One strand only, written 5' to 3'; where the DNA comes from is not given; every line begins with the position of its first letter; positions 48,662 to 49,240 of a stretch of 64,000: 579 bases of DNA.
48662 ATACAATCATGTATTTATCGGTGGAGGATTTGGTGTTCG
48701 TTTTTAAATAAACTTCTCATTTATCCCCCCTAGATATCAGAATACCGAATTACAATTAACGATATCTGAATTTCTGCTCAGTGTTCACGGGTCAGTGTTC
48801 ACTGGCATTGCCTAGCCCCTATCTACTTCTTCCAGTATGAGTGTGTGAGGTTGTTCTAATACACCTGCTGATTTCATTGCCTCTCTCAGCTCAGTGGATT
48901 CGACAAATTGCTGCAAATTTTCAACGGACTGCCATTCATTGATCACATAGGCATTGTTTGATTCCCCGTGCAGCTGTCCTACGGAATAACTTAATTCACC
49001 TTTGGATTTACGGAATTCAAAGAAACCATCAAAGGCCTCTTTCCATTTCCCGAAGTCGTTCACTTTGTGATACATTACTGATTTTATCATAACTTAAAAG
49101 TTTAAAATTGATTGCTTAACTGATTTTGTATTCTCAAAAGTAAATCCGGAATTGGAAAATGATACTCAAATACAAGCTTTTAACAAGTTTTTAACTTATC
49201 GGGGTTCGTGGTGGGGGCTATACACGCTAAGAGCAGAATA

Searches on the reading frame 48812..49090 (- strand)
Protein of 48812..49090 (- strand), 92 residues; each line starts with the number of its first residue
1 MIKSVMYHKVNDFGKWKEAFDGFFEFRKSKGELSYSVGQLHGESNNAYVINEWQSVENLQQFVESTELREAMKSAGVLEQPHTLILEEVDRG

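Call 108: search_protein_families(library=pfam, proteins=[window:48812-49090:-], max_evalue=0.01)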
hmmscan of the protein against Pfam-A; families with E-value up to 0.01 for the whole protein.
window:48812-49090:- (92 aa): 2 families
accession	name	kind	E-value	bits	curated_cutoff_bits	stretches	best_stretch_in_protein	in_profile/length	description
PF03992.22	ABM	-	0.0038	17.8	23.1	1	16-73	18-77/78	Antibiotic biosynthesis monooxygenase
PF07045.17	DUF1330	-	0.0048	17.7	23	1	38-87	42-92/94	Domain of unknown function (DUF1330)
